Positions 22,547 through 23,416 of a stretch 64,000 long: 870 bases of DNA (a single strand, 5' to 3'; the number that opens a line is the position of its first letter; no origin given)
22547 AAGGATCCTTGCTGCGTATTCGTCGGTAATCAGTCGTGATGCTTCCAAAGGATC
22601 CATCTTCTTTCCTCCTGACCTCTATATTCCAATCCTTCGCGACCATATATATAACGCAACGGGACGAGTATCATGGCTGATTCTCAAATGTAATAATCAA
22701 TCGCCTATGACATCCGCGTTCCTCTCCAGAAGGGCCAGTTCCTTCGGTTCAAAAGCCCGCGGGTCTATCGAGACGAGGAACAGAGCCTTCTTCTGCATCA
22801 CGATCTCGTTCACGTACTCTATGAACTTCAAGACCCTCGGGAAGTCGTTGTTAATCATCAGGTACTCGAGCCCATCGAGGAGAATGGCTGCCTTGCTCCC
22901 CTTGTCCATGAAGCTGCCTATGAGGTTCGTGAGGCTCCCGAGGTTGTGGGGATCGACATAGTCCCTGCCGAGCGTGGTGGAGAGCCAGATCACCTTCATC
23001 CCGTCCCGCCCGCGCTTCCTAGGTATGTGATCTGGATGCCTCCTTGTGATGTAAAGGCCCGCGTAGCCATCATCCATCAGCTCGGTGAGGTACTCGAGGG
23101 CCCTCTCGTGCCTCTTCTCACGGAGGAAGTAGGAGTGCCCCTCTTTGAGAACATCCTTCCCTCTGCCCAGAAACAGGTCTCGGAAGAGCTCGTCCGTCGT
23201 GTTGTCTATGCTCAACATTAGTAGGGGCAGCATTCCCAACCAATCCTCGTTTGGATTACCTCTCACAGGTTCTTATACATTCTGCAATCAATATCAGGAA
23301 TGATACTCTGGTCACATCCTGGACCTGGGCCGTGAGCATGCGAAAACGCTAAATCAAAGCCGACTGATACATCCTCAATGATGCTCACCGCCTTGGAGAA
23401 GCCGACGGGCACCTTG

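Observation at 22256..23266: DUF835-like degenerate ATPase gene paired with wHTH paralog 1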

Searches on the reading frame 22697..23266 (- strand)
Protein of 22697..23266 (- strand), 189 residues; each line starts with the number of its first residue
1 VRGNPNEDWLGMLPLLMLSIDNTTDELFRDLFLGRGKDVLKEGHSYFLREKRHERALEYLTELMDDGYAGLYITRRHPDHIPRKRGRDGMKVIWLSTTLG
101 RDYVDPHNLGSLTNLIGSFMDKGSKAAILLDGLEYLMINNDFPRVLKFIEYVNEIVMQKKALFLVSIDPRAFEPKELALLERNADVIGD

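Call 3: search_protein_families(library=pfam, proteins=[window:22697-23266:-], max_evalue=1)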
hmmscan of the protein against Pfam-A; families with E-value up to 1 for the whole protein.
window:22697-23266:- (189 aa): 1 family
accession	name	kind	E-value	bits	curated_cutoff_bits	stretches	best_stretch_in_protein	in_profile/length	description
PF05763.18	DUF835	-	5.9e-36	123.7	33.1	1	51-182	3-134/136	Protein of unknown function (DUF835)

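Call 9: find_homologous_proteins(query=window:22697-23266:-)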
Query window:22697-23266:- (189 aa): 254 proteins with E <= 0.001 among 601 candidates; the best 120 are listed.
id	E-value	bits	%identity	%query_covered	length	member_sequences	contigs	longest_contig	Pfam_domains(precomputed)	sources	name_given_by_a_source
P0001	2.5e-109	381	97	94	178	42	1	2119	PF05763.19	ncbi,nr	ncbi:MAG: DUF835 domain-containing protein [Candidatus Thermoplasmatota archaeon]|nr:DUF835 domain-c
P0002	1.0e-106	373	94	94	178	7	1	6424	PF05763.19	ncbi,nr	ncbi:MAG: DUF835 domain-containing protein [Thermoplasmata archaeon]|nr:DUF835 domain-containing pro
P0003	4.0e-106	371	98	92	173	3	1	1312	PF05763.19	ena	-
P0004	1.0e-99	350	88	94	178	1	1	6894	PF05763.19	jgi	jgi:hypothetical protein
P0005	6.1e-95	334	86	93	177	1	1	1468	PF05763.19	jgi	-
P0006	7.6e-95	334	86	90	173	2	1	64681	PF05763.19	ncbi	ncbi:MAG: DUF835 domain-containing protein [Thermoplasmata archaeon]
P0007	2.3e-94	332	84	93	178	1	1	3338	PF05763.19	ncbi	ncbi:MAG: DUF835 domain-containing protein [Thermoplasmata archaeon]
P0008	9.7e-90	317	77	94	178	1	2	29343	PF05763.19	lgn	-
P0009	1.1e-88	314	80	93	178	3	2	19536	PF05763.19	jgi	jgi:hypothetical protein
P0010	1.3e-86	307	81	90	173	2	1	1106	PF05763.19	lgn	-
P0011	9.7e-76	272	69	94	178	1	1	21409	PF05763.19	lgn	-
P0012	1.8e-64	235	59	95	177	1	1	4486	PF05763.19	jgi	-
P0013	1.3e-63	232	61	91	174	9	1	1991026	PF05763.19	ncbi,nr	ncbi:MAG: DUF835 domain-containing protein [Methanobacteriota archaeon]|nr:MAG: DUF835 domain-contai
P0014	4.9e-62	227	58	93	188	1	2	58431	PF05763.19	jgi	jgi:hypothetical protein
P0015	9.6e-62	226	59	87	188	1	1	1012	PF05763.19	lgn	-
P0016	2.7e-61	225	59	87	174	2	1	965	PF05763.19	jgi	jgi:hypothetical protein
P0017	4.7e-61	224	59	87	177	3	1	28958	PF05763.19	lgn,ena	-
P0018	1.3e-60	222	56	93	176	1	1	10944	PF05763.19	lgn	-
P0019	2.0e-60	222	56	93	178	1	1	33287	PF05763.19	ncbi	-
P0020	4.2e-60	221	56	92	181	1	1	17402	PF05763.19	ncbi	-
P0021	6.4e-60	220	58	87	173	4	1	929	PF05763.19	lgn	-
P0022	6.9e-60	220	56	94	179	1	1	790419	PF05763.19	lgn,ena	-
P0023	7.9e-60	220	57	93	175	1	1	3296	PF05763.19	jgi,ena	-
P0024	1.8e-59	219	62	85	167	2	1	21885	PF05763.19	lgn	-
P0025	6.0e-59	217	59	86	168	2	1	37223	PF05763.19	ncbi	-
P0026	6.6e-59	217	61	85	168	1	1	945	PF05763.19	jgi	-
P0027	7.8e-59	217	56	87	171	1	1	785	PF05763.19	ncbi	-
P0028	1.2e-58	216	54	93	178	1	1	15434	PF05763.19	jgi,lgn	jgi:hypothetical protein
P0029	1.4e-58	216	55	93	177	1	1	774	PF05763.19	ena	-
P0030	1.8e-58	215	57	87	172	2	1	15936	PF05763.19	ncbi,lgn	-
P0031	2.5e-58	215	56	93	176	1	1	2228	PF05763.19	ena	-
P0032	3.4e-58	214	57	88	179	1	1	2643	PF05763.19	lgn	-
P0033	6.2e-58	214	58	86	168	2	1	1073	PF05763.19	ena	-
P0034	1.3e-57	213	58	88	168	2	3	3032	PF05763.19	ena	-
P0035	1.3e-57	213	55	88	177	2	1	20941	PF05763.19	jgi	jgi:hypothetical protein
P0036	2.0e-57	212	55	87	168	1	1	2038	PF05763.19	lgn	-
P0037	3.7e-57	211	53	97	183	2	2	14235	PF05763.19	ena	-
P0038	3.8e-57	211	56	86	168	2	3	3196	PF05763.19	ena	-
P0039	3.9e-57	211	56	87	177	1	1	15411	PF05763.19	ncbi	-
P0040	4.8e-57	211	53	87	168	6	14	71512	PF05763.19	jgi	-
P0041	5.3e-57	211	55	86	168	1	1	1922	PF05763.19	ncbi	-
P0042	7.7e-57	210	55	90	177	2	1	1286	PF05763.19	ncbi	-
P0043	8.9e-57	210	56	99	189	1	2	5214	PF05763.19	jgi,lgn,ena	-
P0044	9.8e-57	210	56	90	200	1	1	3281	PF05763.19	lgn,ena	-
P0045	1.1e-56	210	57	86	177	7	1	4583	PF05763.19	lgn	-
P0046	1.3e-56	209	56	85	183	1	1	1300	PF05763.19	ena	-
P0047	1.4e-56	209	55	92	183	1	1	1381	PF05763.19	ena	-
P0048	1.5e-56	209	57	86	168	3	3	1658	PF05763.19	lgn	-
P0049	1.7e-56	209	53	93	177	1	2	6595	PF05763.19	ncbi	-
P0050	2.6e-56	208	57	84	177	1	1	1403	PF05763.19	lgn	-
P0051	2.6e-56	208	54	87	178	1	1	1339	PF05763.19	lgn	-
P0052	2.7e-56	208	56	85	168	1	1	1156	PF05763.19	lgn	-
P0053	2.7e-56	208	55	90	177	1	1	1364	PF05763.19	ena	-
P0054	2.9e-56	208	55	91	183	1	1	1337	PF05763.19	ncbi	-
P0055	3.0e-56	208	56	89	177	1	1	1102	PF05763.19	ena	-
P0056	3.1e-56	208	54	88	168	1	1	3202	PF05763.19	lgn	-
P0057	3.1e-56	208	55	87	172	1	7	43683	PF05763.19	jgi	jgi:hypothetical protein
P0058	3.1e-56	208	55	86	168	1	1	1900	PF05763.19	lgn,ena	-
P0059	3.2e-56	208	56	92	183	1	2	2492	PF05763.19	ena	-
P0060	4.0e-56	208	55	86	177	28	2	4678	PF05763.19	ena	-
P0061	4.2e-56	208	55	94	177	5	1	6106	PF05763.19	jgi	jgi:hypothetical protein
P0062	6.3e-56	207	56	92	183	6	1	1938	PF05763.19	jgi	-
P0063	7.3e-56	207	56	86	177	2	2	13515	PF05763.19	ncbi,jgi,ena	jgi:hypothetical protein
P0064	7.6e-56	207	58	85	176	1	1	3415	PF05763.19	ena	-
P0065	7.7e-56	207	53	87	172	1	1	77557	PF05763.19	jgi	jgi:hypothetical protein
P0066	1.0e-55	206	52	87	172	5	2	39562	PF05763.19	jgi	jgi:hypothetical protein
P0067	1.0e-55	206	51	95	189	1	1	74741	PF05763.19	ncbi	-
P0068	1.1e-55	206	56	85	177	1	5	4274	PF05763.19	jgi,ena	-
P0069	2.3e-55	205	53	93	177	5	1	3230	PF05763.19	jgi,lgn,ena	-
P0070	2.3e-55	205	56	85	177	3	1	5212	PF05763.19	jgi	jgi:hypothetical protein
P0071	2.3e-55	205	56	93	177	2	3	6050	PF05763.19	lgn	-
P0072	3.3e-55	205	54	94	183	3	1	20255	PF05763.19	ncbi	-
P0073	3.7e-55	205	56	85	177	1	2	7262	PF05763.19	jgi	jgi:pentatricopeptide repeat protein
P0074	3.7e-55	205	56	85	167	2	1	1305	PF05763.19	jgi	jgi:hypothetical protein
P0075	4.1e-55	204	54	89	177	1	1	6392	PF05763.19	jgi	jgi:hypothetical protein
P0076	4.3e-55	204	54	93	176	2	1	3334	PF05763.19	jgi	-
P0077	4.4e-55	204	53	93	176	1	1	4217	PF05763.19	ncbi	-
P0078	4.6e-55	204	49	94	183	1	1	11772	PF05763.19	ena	-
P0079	5.5e-55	204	56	85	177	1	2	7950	PF05763.19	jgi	-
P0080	6.0e-55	204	55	85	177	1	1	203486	PF05763.19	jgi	jgi:hypothetical protein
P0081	6.4e-55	204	56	85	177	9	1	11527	PF05763.19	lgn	-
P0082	7.0e-55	204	54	90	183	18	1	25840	PF05763.19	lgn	-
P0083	7.3e-55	204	57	85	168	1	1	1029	PF05763.19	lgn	-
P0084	8.3e-55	203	53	89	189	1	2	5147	PF05763.19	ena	-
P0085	8.8e-55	203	56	85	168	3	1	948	PF05763.19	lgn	-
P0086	9.6e-55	203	58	85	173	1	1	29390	PF05763.19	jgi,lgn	jgi:hypothetical protein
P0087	1.1e-54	203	55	90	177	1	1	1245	PF05763.19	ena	-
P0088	1.2e-54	203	55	90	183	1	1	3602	PF05763.19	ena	-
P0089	1.4e-54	203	56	85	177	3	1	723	PF05763.19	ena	-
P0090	1.4e-54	203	53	90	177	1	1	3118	PF05763.19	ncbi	-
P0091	1.4e-54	203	56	85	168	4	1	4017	PF05763.19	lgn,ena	-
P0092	1.5e-54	203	53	91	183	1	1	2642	PF05763.19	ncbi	-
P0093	1.6e-54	203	53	87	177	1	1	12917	PF05763.19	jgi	jgi:hypothetical protein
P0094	1.6e-54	202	53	85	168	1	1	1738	PF05763.19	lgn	-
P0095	1.7e-54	202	53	86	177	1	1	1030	PF05763.19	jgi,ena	-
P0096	2.5e-54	202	56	85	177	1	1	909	PF05763.19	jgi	jgi:hypothetical protein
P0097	2.5e-54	202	55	88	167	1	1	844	PF05763.19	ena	-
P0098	2.6e-54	202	54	87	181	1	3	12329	PF05763.19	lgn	-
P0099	2.9e-54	202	53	92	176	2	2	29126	PF05763.19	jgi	jgi:pentatricopeptide repeat protein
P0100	3.0e-54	202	54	90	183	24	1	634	PF05763.19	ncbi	-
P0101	3.5e-54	201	55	86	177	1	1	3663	PF05763.19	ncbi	ncbi:MAG: DUF835 domain-containing protein [Thermoplasmata archaeon]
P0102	4.2e-54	201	55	85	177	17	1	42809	PF05763.19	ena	-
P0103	4.2e-54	201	55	85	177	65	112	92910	PF05763.19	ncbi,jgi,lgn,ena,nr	ncbi:MAG: DUF835 domain-containing protein [Methanobacteriota archaeon]|nr:MAG: DUF835 domain-contai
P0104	4.6e-54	201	55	92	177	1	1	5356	PF05763.19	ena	-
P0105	5.6e-54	201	54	86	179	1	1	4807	PF05763.19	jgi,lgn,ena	-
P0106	6.1e-54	201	50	96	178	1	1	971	PF05763.19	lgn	-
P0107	6.7e-54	200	55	88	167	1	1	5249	PF05763.19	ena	-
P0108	9.2e-54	200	52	87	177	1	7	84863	PF05763.19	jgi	jgi:hypothetical protein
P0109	9.6e-54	200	53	87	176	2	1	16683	PF05763.19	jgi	jgi:hypothetical protein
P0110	9.9e-54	200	55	87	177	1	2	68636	PF05763.19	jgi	jgi:hypothetical protein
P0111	1.1e-53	200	53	93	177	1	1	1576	PF05763.19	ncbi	-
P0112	1.1e-53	200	53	89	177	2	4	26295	PF05763.19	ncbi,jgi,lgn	-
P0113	1.5e-53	199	55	86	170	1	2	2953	PF05763.19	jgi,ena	-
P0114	2.4e-53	199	53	86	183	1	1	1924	PF05763.19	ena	-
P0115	2.9e-53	198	56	86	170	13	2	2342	PF05763.19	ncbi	-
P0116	3.5e-53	198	52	92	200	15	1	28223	PF05763.19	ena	-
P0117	4.0e-53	198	55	86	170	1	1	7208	PF05763.19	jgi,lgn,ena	-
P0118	4.1e-53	198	52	89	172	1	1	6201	PF05763.19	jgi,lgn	jgi:DNA-binding LacI/PurR family transcriptional regulator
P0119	4.8e-53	198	53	87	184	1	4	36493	PF05763.19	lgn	-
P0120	5.1e-53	198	52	87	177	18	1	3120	PF05763.19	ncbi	-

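Call 16: find_related_loci(query=A1, collection=genome_contigs, flank=4000)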
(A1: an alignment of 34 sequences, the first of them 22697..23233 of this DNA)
Query A1 (178 aa) in genome_contigs; peptide patterns used: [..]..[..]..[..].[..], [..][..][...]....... (x = any residue, [..] = any of these).
82 stretches matched a pattern; 62 encode a relative of the query (tblastn E <= 1e-3); 62 distinct loci.
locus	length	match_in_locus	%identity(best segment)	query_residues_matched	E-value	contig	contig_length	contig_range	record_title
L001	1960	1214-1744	92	1-177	4e-115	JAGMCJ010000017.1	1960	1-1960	MAG: Thermoplasmata archaeon isolate RS_17_1 ZL495.bin.1.fa_17, whole genome shotgun sequence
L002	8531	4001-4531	91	1-177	2e-108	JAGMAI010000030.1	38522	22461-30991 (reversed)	MAG: Thermoplasmata archaeon isolate RS_14_3 ZL355.bin.3.fa_30, whole genome shotgun sequence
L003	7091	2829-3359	90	1-177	5e-108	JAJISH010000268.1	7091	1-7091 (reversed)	MAG: Thermoplasmatota archaeon isolate bin211 bin211_SWQ.59.16-18_bin.28.orig_268, whole genome shotgun sequence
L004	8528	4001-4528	86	1-176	1e-102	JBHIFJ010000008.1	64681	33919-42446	MAG: Thermoplasmata archaeon isolate b1.sp2_bin.40 NODE_43_length_64681_cov_22.525562, whole genome shotgun sequence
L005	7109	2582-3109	82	1-176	5e-97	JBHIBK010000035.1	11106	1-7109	MAG: Thermoplasmata archaeon isolate K_1_bin.53 NODE_1359_length_11106_cov_5.826351, whole genome shotgun sequence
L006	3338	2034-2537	83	9-176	2e-96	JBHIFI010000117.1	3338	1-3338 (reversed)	MAG: Thermoplasmata archaeon isolate b1.sp2_bin.58 NODE_13015_length_3338_cov_8.037466, whole genome shotgun sequence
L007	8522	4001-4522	61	2-176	7e-69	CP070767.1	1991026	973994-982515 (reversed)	MAG: Methanobacteriota archaeon isolate bin24 chromosome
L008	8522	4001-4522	58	2-176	3e-67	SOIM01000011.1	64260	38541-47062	MAG: Methanomassiliicoccales archaeon isolate E29_bin30 NODE_21_length_64260_cov_10.557869, whole genome shotgun sequenc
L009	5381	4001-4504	57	8-176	2e-65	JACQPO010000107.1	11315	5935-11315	MAG: Methanobacteriota archaeon isolate NC_groundwater_1309_Ag_S-0.2um_67_55 S_p2_S4_coassembly_k141_1818736, whole geno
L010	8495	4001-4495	53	8-173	2e-63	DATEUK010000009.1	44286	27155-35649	MAG TPA_asm: Thermoplasmata archaeon isolate SMAG_U8339 k141_8392, whole genome shotgun sequence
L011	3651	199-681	56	14-176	4e-63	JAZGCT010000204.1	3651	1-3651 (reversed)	MAG: Thermoplasmata archaeon isolate SCS3bin.24 SCS3bin.24_204, whole genome shotgun sequence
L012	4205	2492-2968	58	14-173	3e-63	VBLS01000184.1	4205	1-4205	MAG: Methanobacteriota archaeon isolate EA_3 14_0903_13_40cm_scaffold_25191, whole genome shotgun sequence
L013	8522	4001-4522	56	2-176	6e-65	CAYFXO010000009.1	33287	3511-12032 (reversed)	MAG TPA_asm: uncultured Methanomassiliicoccales archaeon isolate ERP108616_co2_108 genome assembly, contig: NODE_1604_le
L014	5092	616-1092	58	14-173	1e-62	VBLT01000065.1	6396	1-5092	MAG: Methanobacteriota archaeon isolate EA_4 14_0903_12_30cm_scaffold_10224, whole genome shotgun sequence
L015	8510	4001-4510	54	6-176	2e-62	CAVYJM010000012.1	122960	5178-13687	MAG: uncultured Thermoplasmata archaeon isolate MFD01299.bin.2.33 genome assembly, contig: contig_30585, whole genome sh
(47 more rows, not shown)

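Call 22: search_solved_structures(query=A1, max_evalue=10, show_alignments=2)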
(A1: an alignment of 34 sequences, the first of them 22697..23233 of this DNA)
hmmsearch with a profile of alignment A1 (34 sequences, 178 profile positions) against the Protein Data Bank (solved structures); distinct sequences matched with E-value up to 10: 0.

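Call 28: predict_structure(alignment_id=A1)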
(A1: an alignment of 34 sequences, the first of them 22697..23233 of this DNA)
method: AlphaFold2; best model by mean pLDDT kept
length: 178 residues; sequences in the alignment: 34
mean_pLDDT: 81.2   pTM: 0.77
mean pLDDT of the five models: 81.2, 80.5, 79.5, 79.2, 78.4
residues with pLDDT >= 90: 94; 70-90: 48; 50-70: 10; < 50: 26
segments of 3 or more residues with pLDDT < 50: 1-26
pLDDT, mean of each block of 10 residues (from residue 1): 38 44 54 88 85 91 89 67 83 89 93 89 93 97 94 92 94 80
secondary structure, 60 per line:
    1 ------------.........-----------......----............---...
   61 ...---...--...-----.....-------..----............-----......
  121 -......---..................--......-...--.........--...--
elements in order: H13-21 E33-38 H43-54 E58-63 E80-84 H98-109 E115-120 H122-127 H131-148 E151-156 H163-171 E174-176

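Call 41: search_protein_families(library=ncbifam, proteins=[window:22697-23233:-], max_evalue=0.01)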
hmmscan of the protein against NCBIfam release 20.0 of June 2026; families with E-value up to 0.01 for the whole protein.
window:22697-23233:- (178 aa): 1 family
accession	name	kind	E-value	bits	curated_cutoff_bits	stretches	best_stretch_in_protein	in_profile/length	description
NF004723.0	PRK06067.1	subfamily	0.0011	18.5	194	1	100-166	116-181/243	flagellar accessory protein FlaH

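Call 55: search_protein_representatives(alignment_id=A1)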
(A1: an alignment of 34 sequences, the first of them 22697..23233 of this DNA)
Query: 34 sequences, 178 profile positions. Proteins with E-value up to 0.001 (for the whole library): 3378; up to 1e-10: 2275; up to 1e-30: 136. The best 150 are listed.
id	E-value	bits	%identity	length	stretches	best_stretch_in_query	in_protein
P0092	1.2e-83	295.2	-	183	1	2-177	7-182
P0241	1.2e-58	213.9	-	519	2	29-173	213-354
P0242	2.9e-58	212.6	-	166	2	7-86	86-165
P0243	4.3e-58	212.0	-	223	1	27-176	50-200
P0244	5.1e-57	208.5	-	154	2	97-177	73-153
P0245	1.8e-53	197.0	-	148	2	13-121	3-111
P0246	6.2e-51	188.7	-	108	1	71-177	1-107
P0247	9.0e-46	171.9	-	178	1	25-177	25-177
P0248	1.2e-45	171.5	-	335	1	29-178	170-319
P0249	3.0e-45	170.2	-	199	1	12-177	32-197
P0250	1.8e-44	167.7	-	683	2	29-176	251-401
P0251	1.5e-43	164.7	-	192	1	31-177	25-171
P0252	2.2e-43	164.1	-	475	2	17-177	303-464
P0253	1.8e-42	161.1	-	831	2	12-178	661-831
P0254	4.0e-42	160.0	-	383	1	26-177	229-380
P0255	2.6e-41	157.4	-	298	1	23-174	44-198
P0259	5.1e-41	156.4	-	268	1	35-177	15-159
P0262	2.7e-40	154.0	-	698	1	25-177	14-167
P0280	3.2e-36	140.8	-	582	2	26-170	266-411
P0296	5.8e-35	136.7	-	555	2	29-177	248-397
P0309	5.7e-34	133.5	-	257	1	36-172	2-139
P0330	2.7e-32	128.0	-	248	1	31-174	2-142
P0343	6.0e-32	126.9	-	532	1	29-176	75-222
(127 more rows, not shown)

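Call 56: search_protein_families(library=pfam, proteins=[P0262, P0343, P0255, P0259, P0309, P0330, P0241, P0250, P0296, P0280], max_evalue=0.001)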
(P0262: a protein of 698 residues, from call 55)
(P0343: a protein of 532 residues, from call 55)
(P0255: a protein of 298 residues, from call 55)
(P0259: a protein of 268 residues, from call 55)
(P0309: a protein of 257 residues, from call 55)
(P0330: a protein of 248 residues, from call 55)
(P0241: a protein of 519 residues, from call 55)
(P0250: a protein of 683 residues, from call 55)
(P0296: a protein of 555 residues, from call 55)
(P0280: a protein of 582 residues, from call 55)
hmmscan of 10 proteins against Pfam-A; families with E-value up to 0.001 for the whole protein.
P0262 (698 aa): 5 families
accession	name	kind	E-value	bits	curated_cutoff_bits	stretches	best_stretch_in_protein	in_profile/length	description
PF00071.28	Ras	-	2e-29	102.7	21.6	1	518-683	1-160/162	Ras family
PF05763.18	DUF835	-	1e-28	100.2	33.1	1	30-163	3-135/136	Protein of unknown function (DUF835)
PF08477.19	Roc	-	1.9e-23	83.4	27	1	518-635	1-116/119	Ras of Complex, Roc, domain of DAPkinase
PF00025.27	Arf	-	4.5e-05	23.4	22.3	1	514-641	12-129/174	ADP-ribosylation factor family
PF01926.29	MMR_HSR1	-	7.2e-05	23.3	21.9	1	518-635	1-112/113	50S ribosome-binding GTPase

P0343 (532 aa): 2 families
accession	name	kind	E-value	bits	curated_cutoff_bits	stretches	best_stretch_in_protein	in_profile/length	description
PF05763.18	DUF835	-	7.1e-30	104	33.1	1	87-218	3-134/136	Protein of unknown function (DUF835)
PF13240.11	Zn_Ribbon_1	-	0.00037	20.6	25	1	511-532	2-23/23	zinc-ribbon domain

P0255 (298 aa): 2 families
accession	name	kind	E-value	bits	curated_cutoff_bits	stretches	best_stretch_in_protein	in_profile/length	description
PF05763.18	DUF835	-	1.6e-29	102.8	33.1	1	65-197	4-135/136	Protein of unknown function (DUF835)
PF03129.25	HGTP_anticodon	-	0.00057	20.4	21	1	232-291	32-92/94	Anticodon binding domain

P0259 (268 aa): 2 families
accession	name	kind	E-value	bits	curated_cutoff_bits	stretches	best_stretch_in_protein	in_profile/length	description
PF05763.18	DUF835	-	9.5e-30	103.6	33.1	1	20-155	2-135/136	Protein of unknown function (DUF835)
PF03129.25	HGTP_anticodon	-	0.00041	20.9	21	0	175-228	3-60/94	Anticodon binding domain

P0309 (257 aa): 1 family
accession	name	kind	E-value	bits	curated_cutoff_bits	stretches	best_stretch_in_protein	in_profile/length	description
PF05763.18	DUF835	-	2e-25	89.6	33.1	1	7-141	3-136/136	Protein of unknown function (DUF835)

P0330 (248 aa): 2 families
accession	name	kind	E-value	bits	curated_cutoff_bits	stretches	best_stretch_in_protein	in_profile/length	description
PF05763.18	DUF835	-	5.2e-25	88.2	33.1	1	12-142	3-136/136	Protein of unknown function (DUF835)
PF03129.25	HGTP_anticodon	-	3.3e-05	24.4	21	1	160-237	13-93/94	Anticodon binding domain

P0241 (519 aa): 2 families
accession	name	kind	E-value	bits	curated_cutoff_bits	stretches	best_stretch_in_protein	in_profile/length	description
PF05763.18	DUF835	-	4.7e-63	211.5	33.1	2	388-514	8-136/136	Protein of unknown function (DUF835)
PF16927.11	HisKA_7TM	-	6.4e-10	39.7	28.6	1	4-205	3-220/224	N-terminal 7TM region of histidine kinase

P0250 (683 aa): 2 families
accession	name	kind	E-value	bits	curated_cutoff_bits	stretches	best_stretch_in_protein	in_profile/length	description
PF05763.18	DUF835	-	1.1e-52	177.9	33.1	2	270-399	10-136/136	Protein of unknown function (DUF835)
PF08271.17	Zn_Ribbon_TF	-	5e-05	23.2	29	1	15-46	1-31/43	TFIIB zinc-binding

P0296 (555 aa): 2 families
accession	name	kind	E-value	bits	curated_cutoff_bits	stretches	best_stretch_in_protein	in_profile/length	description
PF05763.18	DUF835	-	6.3e-46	156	33.1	2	267-394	10-136/136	Protein of unknown function (DUF835)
PF16927.11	HisKA_7TM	-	6.8e-22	78.8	28.6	1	10-235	3-224/224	N-terminal 7TM region of histidine kinase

P0280 (582 aa): 3 families
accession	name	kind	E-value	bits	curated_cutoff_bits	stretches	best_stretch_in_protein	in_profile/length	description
PF05763.18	DUF835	-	2.3e-46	157.4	33.1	2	289-412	11-133/136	Protein of unknown function (DUF835)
PF16927.11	HisKA_7TM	-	1.8e-14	54.5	28.6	1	12-253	3-221/224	N-terminal 7TM region of histidine kinase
PF24336.1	DUF7504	-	3.3e-08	34.6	27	0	517-575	118-175/179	Family of unknown function (DUF7504)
